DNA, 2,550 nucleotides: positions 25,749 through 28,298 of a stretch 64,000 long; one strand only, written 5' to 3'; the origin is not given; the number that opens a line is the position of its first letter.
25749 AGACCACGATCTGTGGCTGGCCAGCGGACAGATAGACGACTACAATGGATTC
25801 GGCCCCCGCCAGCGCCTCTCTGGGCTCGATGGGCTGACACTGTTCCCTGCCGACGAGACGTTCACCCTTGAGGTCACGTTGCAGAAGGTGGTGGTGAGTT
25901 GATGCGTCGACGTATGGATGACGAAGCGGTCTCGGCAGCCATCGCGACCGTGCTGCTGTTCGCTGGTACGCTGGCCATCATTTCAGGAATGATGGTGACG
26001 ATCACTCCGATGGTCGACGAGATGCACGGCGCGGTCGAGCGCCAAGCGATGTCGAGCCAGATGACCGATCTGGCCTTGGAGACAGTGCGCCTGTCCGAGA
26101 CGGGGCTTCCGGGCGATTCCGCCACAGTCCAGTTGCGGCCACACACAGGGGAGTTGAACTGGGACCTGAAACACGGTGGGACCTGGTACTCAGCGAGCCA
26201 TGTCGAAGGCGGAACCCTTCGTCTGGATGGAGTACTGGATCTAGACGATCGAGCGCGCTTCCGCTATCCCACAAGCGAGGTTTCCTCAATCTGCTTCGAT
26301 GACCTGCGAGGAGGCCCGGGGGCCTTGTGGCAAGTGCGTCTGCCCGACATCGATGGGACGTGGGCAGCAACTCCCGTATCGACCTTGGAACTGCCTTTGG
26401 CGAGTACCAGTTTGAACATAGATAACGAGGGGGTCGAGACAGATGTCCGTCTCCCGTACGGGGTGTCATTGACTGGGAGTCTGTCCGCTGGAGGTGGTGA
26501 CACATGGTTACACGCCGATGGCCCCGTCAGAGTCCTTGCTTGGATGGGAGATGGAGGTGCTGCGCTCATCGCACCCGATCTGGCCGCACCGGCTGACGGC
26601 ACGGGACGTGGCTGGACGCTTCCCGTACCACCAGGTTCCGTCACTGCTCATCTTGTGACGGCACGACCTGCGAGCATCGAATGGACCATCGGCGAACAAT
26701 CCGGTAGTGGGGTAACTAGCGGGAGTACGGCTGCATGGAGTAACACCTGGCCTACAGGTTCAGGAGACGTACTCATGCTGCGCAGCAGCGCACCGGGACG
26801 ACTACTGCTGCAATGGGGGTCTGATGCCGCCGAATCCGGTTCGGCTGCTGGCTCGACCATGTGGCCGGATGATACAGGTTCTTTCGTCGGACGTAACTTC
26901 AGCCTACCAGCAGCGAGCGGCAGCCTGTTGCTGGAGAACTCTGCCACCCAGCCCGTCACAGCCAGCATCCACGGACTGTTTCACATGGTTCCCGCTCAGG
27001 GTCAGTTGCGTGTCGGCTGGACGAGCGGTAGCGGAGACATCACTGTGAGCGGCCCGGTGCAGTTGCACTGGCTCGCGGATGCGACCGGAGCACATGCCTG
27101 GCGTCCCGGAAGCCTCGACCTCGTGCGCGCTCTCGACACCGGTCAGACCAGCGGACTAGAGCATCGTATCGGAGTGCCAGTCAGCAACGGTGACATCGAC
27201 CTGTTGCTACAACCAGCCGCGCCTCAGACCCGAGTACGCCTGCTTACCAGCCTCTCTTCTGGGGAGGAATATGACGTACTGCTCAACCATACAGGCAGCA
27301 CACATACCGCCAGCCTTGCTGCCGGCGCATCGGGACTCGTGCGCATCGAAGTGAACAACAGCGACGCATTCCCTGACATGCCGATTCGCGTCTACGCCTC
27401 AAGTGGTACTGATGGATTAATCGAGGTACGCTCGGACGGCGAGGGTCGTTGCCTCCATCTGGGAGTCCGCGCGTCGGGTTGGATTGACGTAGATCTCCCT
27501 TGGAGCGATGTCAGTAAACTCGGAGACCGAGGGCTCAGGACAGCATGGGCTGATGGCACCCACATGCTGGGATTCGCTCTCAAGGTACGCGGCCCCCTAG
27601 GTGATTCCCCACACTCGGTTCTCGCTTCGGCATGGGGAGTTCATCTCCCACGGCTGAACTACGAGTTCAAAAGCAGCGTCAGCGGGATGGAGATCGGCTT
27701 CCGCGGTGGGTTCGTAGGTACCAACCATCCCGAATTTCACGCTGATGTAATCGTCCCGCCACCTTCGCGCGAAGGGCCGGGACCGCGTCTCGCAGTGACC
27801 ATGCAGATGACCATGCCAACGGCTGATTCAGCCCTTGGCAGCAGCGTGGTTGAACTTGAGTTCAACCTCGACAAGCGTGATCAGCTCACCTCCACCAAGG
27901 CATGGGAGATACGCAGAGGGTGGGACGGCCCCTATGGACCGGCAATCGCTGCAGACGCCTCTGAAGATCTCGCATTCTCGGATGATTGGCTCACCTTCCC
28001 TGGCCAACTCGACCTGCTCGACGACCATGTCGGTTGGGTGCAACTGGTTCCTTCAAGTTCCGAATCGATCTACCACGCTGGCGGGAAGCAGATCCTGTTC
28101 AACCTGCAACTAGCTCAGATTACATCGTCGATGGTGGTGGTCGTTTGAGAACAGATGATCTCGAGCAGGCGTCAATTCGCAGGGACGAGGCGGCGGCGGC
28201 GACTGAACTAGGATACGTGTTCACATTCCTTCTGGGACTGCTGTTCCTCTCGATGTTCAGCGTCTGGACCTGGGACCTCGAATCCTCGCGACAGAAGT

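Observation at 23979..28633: Operon-like run of an MBL-fold hydrolase plus three proteins with archaeal pilin/FlaF-FlaG-like N-terminal domains (one 749 aa)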

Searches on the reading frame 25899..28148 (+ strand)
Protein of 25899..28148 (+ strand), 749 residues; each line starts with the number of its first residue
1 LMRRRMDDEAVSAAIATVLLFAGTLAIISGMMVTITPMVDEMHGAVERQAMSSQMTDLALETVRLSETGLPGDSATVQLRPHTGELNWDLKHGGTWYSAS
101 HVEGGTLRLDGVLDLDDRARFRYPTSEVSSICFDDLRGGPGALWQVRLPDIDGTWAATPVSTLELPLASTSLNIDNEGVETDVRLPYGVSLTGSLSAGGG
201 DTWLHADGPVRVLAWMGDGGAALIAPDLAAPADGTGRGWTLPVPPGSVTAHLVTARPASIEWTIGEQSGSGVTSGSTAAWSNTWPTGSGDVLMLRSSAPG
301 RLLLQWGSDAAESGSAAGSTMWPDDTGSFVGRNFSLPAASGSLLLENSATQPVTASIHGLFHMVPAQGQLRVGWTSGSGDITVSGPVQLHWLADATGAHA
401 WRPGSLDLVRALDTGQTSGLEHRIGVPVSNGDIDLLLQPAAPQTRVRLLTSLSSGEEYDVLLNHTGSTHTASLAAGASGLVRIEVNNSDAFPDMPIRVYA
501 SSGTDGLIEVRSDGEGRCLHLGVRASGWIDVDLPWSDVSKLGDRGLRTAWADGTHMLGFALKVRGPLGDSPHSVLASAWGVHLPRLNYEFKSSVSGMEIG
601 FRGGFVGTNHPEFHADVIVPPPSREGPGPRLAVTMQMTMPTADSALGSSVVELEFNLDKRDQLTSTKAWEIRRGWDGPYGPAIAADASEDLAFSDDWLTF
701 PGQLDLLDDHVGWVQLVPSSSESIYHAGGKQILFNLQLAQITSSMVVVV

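Call 4: search_protein_families(library=pfam, proteins=[window:25899-28148:+], max_evalue=1)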
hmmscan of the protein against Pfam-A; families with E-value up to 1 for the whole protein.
window:25899-28148:+ (749 aa): 1 family
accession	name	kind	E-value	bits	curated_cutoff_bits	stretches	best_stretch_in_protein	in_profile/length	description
PF23960.2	DUF7289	-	0.031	14.2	27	1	10-80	2-72/238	Family of unknown function (DUF7289)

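Call 7: find_homologous_proteins(query=window:25899-28148:+)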
Query window:25899-28148:+ (749 aa): 78 proteins with E <= 0.001 among 8000 candidates.
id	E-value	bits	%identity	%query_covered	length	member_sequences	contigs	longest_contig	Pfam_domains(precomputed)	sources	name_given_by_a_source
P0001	0.0e+0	1536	92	99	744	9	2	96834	-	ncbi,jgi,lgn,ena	-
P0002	0.0e+0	1535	91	100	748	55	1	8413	-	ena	-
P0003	0.0e+0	1526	89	99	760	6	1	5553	-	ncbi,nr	ncbi:MAG: hypothetical protein CXX72_04535 [Methanobacteriota archaeon]|nr:MAG: hypothetical protein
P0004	0.0e+0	1478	87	100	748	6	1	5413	-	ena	-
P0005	3.7e-271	920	57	100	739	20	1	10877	-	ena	-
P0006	3.6e-269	913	56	99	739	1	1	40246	-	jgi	jgi:hypothetical protein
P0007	1.5e-265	901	55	99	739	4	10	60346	-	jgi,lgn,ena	jgi:hypothetical protein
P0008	2.4e-264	897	55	100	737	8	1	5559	-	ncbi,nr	ncbi:MAG: hypothetical protein CMA77_04030 [Euryarchaeota archaeon]|nr:hypothetical protein [Euryarc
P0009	2.2e-263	894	55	100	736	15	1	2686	-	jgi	jgi:hypothetical protein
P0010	1.1e-262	892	55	100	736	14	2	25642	-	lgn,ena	-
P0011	3.9e-261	887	54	99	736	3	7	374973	-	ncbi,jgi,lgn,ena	jgi:hypothetical protein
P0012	3.0e-258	877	53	100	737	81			-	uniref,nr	uniref:Uncharacterized protein n=1 Tax=uncultured marine group II/III euryarchaeote KM3_12_E03 TaxID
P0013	2.2e-254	864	53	100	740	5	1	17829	-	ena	-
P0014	2.8e-245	834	54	99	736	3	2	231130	-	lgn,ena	-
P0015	1.0e-236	806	52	100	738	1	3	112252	-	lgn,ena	-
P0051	4.2e-181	622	42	99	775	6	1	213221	-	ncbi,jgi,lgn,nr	ncbi:MAG: hypothetical protein QGF94_00165 [Candidatus Thalassarchaeaceae archaeon]|jgi:hypothetical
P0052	7.6e-154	532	39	99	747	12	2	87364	-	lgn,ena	-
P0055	1.5e-126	442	38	98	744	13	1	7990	-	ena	-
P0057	1.5e-124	435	35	100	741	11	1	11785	-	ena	-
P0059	2.4e-122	428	34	99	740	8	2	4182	PF23960.3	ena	-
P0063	2.7e-115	404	32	99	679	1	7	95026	-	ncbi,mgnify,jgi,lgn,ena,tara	mgnify:FL=1|tara:strand:- start:2682 stop:4721 length:2040 start_codon:yes stop_codon:yes gene_type:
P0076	1.2e-108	382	31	98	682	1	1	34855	-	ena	-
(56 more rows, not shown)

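Call 9: find_encoding_contigs(protein=P0011, flank=10000, max_places=2)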
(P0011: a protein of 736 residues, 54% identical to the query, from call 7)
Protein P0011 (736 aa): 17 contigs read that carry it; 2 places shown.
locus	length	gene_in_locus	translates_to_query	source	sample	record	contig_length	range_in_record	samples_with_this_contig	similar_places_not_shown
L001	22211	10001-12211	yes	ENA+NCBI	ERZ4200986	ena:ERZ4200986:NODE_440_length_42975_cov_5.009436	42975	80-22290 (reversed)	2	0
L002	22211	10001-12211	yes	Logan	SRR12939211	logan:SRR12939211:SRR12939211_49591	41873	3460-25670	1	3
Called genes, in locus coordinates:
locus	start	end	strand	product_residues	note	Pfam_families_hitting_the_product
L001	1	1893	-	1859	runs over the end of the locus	-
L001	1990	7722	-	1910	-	-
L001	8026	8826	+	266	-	PF00753:Lactamase_B, PF23023:Anti-Pycsar_Apyc1, PF12706:Lactamase_B_2, PF16661:Lactamase_B_6 (weak)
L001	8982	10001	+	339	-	-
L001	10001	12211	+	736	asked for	-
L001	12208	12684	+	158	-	-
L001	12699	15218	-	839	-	PF13191:AAA_16, PF07719:TPR_2 (faint), PF13176:TPR_7 (faint), PF13374:TPR_10 (faint), PF09976:TPR_21 (faint), PF13424:TPR_12 (weak), PF13428:TPR_14 (faint), PF13424:TPR_12, +6 more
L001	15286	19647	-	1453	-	PF17957:Big_7 (weak)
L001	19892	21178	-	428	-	PF00082:Peptidase_S8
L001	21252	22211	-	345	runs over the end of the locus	?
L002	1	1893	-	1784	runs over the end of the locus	?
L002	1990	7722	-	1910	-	-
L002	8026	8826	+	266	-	PF00753:Lactamase_B, PF23023:Anti-Pycsar_Apyc1, PF12706:Lactamase_B_2, PF16661:Lactamase_B_6 (weak)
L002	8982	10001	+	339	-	-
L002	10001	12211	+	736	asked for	-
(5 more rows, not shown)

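Call 10: find_encoding_contigs(protein=P0063, flank=10000, max_places=2)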
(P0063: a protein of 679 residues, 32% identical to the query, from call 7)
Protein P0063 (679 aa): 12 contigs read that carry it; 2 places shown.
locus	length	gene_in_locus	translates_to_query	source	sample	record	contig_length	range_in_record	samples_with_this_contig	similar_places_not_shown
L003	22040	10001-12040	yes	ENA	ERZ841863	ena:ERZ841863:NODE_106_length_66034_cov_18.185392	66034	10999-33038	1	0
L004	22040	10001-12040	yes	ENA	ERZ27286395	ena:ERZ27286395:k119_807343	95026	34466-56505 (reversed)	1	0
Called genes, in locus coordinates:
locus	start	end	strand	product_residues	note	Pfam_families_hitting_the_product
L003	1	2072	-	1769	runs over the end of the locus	-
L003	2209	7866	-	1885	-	-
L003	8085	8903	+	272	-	PF00753:Lactamase_B, PF23023:Anti-Pycsar_Apyc1, PF12706:Lactamase_B_2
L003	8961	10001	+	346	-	PF23960:DUF7289 (weak)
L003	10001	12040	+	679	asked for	-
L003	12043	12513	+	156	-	PF23928:DUF7266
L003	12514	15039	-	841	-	PF13191:AAA_16 (weak), PF13401:AAA_22 (faint), PF07721:TPR_4 (faint), PF13424:TPR_12, PF14938:SNAP (weak), PF13424:TPR_12, PF17874:TPR_MalT, PF13424:TPR_12 (weak), +6 more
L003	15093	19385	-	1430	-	PF17957:Big_7 (faint), PF13229:Beta_helix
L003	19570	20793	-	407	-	PF00082:Peptidase_S8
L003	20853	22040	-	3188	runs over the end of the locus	PF02516:STT3, PF13715:CarbopepD_reg_2 (faint), PF13620:CarboxypepD_reg (weak)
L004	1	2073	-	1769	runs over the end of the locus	-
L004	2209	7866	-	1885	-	-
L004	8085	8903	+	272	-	PF00753:Lactamase_B, PF23023:Anti-Pycsar_Apyc1, PF12706:Lactamase_B_2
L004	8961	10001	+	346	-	PF23960:DUF7289 (weak)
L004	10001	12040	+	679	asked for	-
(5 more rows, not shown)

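Call 14: search_protein_families(library=ncbifam, proteins=[window:25899-28148:+], max_evalue=1)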
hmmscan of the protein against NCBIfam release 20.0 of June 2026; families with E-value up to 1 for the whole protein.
window:25899-28148:+ (749 aa): 0 families

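Call 23: find_related_loci(query=window:25899-28148:+, collection=genome_contigs, flank=10000)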
Query window:25899-28148:+ (749 aa) in genome_contigs; peptide patterns used: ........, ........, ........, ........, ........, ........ (x = any residue, [..] = any of these).
35 stretches matched a pattern; 5 encode a relative of the query (tblastn E <= 1e-3); 5 distinct loci.
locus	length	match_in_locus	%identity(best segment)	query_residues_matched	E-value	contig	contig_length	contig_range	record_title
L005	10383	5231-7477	90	1-749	0e+0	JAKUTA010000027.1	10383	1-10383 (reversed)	MAG: Candidatus Poseidoniales archaeon isolate ALOHA_A2.5_95 A2.5-Poseidoniales-1_27, whole genome shotgun sequence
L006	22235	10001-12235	87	1-745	0e+0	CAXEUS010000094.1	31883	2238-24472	MAG TPA_asm: uncultured Candidatus Poseidoniales archaeon isolate ERR599071_concoct_96 genome assembly, contig: ERZ84339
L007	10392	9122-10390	91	1-423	0e+0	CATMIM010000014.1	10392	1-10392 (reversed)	MAG: uncultured Candidatus Poseidoniales archaeon isolate SRR3968777_bin.2_MetaWRAP_v1.3_MAG genome assembly, contig: ER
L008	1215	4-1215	90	246-649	0e+0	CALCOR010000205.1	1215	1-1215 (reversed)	MAG TPA_asm: uncultured euryarchaeote isolate ERR599166_bin.80_CONCOCT_v1.1_MAG genome assembly, contig: ERZ842091.64388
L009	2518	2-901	93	450-749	0e+0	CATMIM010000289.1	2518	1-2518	MAG: uncultured Candidatus Poseidoniales archaeon isolate SRR3968777_bin.2_MetaWRAP_v1.3_MAG genome assembly, contig: ER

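Call 25: find_encoding_contigs(protein=P0052, flank=10000, max_places=1)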
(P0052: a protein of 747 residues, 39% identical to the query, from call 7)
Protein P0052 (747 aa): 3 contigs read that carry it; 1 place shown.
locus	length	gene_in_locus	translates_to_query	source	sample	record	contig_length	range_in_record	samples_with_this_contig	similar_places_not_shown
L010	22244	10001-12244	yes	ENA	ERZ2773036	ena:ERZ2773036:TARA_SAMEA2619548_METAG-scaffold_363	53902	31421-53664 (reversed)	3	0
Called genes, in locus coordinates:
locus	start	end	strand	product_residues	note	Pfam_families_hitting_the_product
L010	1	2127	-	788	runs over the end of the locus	?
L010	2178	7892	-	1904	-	-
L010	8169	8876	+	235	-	PF00753:Lactamase_B, PF12706:Lactamase_B_2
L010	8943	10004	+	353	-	-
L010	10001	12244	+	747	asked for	-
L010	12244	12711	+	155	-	-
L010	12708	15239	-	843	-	PF13191:AAA_16 (weak), PF13176:TPR_7 (faint), PF00515:TPR_1 (faint), PF13424:TPR_12, PF09976:TPR_21 (weak), PF17874:TPR_MalT, PF13424:TPR_12 (weak), PF13432:TPR_16 (weak), +4 more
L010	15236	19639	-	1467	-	PF13229:Beta_helix (weak), PF17957:Big_7 (weak)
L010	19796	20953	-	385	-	PF00082:Peptidase_S8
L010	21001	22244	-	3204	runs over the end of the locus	PF02516:STT3, PF13620:CarboxypepD_reg (faint), PF10633:NPCBM_assoc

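Call 26: find_encoding_contigs(protein=P0057, flank=10000, max_places=1)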
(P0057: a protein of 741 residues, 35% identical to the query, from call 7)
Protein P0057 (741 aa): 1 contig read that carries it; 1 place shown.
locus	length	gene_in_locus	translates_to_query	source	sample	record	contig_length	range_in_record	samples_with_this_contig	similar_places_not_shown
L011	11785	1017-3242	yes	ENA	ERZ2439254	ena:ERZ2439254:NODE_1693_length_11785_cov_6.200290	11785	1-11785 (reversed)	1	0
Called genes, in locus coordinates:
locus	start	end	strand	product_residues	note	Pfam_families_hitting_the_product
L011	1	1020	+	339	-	?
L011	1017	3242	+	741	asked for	-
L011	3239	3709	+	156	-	-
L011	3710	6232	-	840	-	PF13191:AAA_16, PF13401:AAA_22 (faint), PF07719:TPR_2 (faint), PF13176:TPR_7 (faint), PF13374:TPR_10 (faint), PF13424:TPR_12, PF17874:TPR_MalT, PF13424:TPR_12 (weak), +6 more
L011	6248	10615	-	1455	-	-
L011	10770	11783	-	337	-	?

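Call 31: search_protein_families(library=pfam, proteins=[L003:8961-10001:+, L001:8982-10001:+, L010:8943-10004:+, L011:1-1020:+, P0059], max_evalue=0.1)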
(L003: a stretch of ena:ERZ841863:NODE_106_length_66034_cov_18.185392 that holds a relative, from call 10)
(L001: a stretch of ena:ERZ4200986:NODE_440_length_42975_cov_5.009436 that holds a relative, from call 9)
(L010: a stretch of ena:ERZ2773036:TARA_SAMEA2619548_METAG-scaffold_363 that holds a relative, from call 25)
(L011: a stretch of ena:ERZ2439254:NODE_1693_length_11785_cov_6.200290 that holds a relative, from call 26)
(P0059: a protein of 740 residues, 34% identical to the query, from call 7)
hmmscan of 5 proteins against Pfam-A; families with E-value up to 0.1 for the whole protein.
L003:8961-10001:+ (346 aa): 3 families
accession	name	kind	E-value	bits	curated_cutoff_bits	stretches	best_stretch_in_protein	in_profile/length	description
PF23960.2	DUF7289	-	2e-06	28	27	1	13-89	2-77/238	Family of unknown function (DUF7289)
PF07790.16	Pilin_N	-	0.00011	23.5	25.2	1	12-46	1-34/78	Archaeal Type IV pilin, N-terminal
PF23928.1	DUF7266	-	0.0013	18.9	27.6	1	10-99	2-95/145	Family of unknown function (DUF7266)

L001:8982-10001:+ (339 aa): 3 families
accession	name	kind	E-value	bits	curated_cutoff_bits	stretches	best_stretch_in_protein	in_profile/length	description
PF23960.2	DUF7289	-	0.00034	20.7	27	1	11-63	2-54/238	Family of unknown function (DUF7289)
PF05751.16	FixH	-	0.028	14.9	23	1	95-163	64-138/150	FixH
PF07790.16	Pilin_N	-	0.066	14.5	25.2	0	10-39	1-30/78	Archaeal Type IV pilin, N-terminal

L010:8943-10004:+ (353 aa): 1 family
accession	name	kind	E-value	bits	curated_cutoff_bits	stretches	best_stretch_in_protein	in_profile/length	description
PF07790.16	Pilin_N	-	0.059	14.7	25.2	0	11-38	1-28/78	Archaeal Type IV pilin, N-terminal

L011:1-1020:+ (339 aa): 2 families
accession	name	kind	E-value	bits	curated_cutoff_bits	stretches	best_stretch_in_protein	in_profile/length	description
PF23960.2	DUF7289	-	0.00043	20.3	27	1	7-60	2-55/238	Family of unknown function (DUF7289)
PF07790.16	Pilin_N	-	0.0011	20.3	25.2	1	6-33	1-28/78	Archaeal Type IV pilin, N-terminal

P0059 (740 aa): 1 family
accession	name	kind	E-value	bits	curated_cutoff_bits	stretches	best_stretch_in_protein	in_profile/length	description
PF23960.2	DUF7289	-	1.9e-05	24.8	27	1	11-80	2-71/238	Family of unknown function (DUF7289)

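Call 47: predict_structure(alignment_id=A2)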
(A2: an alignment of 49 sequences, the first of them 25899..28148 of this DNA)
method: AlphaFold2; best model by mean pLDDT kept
length: 749 residues; sequences in the alignment: 49
mean_pLDDT: 85.5   pTM: 0.86
mean pLDDT of the five models: 85.5, 84.6, 83.9, 80.3, 79.1
residues with pLDDT >= 90: 328; 70-90: 357; 50-70: 52; < 50: 12
segments of 3 or more residues with pLDDT < 50: 1-7, 311-315
pLDDT, mean of each block of 10 residues (from residue 1): 46 74 81 75 78 91 88 87 82 90 91 90 90 84 89 93 70 87 90 87 89 91 93 93 92 95 94 92 90 95 82 61 93 92 89 91 90 84 93 73 85 93 75 86 89 86 85 75 81 88 90 92 85 91 89 90 90 94 88 76 86 78 82 90 64 87 91 88 83 77 78 83 88 92 79
secondary structure, 60 per line:
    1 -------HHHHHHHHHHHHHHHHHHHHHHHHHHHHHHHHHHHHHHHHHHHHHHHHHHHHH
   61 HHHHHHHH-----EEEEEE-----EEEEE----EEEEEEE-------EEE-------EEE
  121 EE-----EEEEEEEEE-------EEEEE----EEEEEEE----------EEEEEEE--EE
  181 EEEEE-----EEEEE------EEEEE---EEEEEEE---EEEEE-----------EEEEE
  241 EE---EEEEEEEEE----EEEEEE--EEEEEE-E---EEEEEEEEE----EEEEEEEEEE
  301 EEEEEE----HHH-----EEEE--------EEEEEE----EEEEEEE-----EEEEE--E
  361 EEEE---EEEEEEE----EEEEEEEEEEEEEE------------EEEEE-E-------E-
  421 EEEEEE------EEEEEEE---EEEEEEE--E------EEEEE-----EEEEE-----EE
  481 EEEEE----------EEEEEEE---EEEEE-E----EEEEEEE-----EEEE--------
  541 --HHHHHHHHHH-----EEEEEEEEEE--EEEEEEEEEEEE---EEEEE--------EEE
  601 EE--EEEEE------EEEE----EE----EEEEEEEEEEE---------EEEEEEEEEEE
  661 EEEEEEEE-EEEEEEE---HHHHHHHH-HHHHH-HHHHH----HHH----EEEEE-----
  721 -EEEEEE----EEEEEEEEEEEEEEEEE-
elements in order (helices of 4 or more, strands of 3 or more residues): H8-68 E74-79 E85-89 E94-100 E108-110 E118-122 E128-136 E144-148 E153-159 E170-176 E179-185 E191-195 E202-206 E210-216 E220-224 E236-242 E246-254 E259-264 E267-272 E278-286 E291-306 E319-322 E331-336 E341-347 E353-357 E360-364 E368-374 E379-392 E405-409 E421-426 E433-439 E443-449 E459-463 E469-473 E479-485 E496-502 E506-510 E517-523 E529-532 H543-552 E558-567 E570-581 E585-589 E598-602 E605-609 E616-619 E630-640 E650-668 E670-676 H680-687 H689-693 H695-699 E711-715 E722-727 E732-748

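Call 49: fold_search(model_id=the predicted structure, library=pdb)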
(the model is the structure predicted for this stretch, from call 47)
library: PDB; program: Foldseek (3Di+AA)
matches with E <= 10: 1660; with E <= 0.001: 68
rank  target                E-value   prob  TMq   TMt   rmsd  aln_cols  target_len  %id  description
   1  3prx_A                4.7e-06  0.54  0.09  0.05  24.9       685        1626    8  Structure of Complement C5 in Complex with CVF and SSL7 (released 2011-01-19)
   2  7u1i_A                2.4e-05  0.93  0.09  0.15  19.2       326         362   10  Crystal structure of Pisum sativum vicilin (released 2022-03-16)
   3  7u1h_B                2.8e-05  0.92  0.09  0.15  18.7       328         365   11  Crystal structure of Lens culinaris vicilin (released 2022-03-09)
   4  3pvm_A                4.1e-05  0.25  0.08  0.05  24.7       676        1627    8  Structure of Complement C5 in Complex with CVF (released 2011-01-19)
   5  8ziy_A                4.7e-05  0.35  0.09  0.11  36.8       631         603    8  trypsinogen-EP-E574A (released 2025-05-21)
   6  9fmt_C                6.2e-05  0.41  0.09  0.11  23.5       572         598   10  Cryo-EM structure of the BcsB hexameric crown from the E. coli cellulose secretion macrocomplex (released 2024-10-16)
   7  7u1h_A                6.9e-05  0.77  0.09  0.15  21.2       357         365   10  Crystal structure of Lens culinaris vicilin (released 2022-03-09)
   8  4w8j                  7.2e-05  0.47  0.10  0.08  42.0       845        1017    7  Structure of the full-length insecticidal protein Cry1Ac reveals intriguing details of toxin packaging into in vivo form (released 2014-09-17)
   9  7u1j_C                8.0e-05  0.97  0.10  0.17  16.5       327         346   11  Crystal structure of Pisum sativum convicilin (released 2022-03-30)
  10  9fmt_B                9.9e-05  0.30  0.09  0.10  23.0       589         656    9  Cryo-EM structure of the BcsB hexameric crown from the E. coli cellulose secretion macrocomplex (released 2024-10-16)
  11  7m0r_E                1.0e-04  0.69  0.11  0.16  25.0       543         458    7  Cryo-EM structure of the Sema3A/PlexinA4/Neuropilin 1 complex (released 2021-05-05)
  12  6wbx                  1.1e-04  0.21  0.08  0.06  25.4       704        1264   10  Single-Particle Cryo-EM Structure of Arabinofuranosyltransferase AftD from Mycobacteria, Mutant R1389S Class 1 (released 2020-05-13)
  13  4xup_A                1.4e-04  0.41  0.09  0.15  22.5       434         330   12  Structure of the N-terminal CBM22-1-CBM22-2 tandem domain from Paenibacillus barcinonensis Xyn10C (released 2015-06-03)
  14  6v7j_B                1.7e-04  0.84  0.10  0.17  19.5       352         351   11  The C2221 crystal form of canavalin at 173 K (released 2020-02-19)
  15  1uij_C                1.8e-04  0.82  0.09  0.16  20.7       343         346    9  Crystal Structure Of Soybean beta-Conglycinin Beta Homotrimer (I122M/K124W) (released 2004-07-16)
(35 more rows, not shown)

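Call 50: find_encoding_contigs(protein=P0051, flank=10000, max_places=1)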
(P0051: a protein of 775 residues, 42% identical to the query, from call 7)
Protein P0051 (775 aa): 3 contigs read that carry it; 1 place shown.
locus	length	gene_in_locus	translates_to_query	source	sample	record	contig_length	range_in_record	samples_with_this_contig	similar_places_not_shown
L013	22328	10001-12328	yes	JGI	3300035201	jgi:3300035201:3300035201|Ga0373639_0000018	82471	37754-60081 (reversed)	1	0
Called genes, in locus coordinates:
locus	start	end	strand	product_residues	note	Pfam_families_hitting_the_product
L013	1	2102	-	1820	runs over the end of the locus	-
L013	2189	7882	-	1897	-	-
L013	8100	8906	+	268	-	PF00753:Lactamase_B, PF23023:Anti-Pycsar_Apyc1, PF12706:Lactamase_B_2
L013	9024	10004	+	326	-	-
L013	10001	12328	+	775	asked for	-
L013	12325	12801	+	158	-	-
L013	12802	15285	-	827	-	PF13191:AAA_16, PF13428:TPR_14 (faint), PF07719:TPR_2 (faint), PF07721:TPR_4 (faint), PF13374:TPR_10 (faint), PF17874:TPR_MalT, PF14938:SNAP (weak), PF13424:TPR_12, +5 more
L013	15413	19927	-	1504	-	PF17957:Big_7 (faint), PF13750:Big_3_3 (faint)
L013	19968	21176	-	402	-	PF00082:Peptidase_S8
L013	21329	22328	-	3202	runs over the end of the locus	PF02516:STT3, PF13620:CarboxypepD_reg (faint), PF13715:CarbopepD_reg_2 (faint)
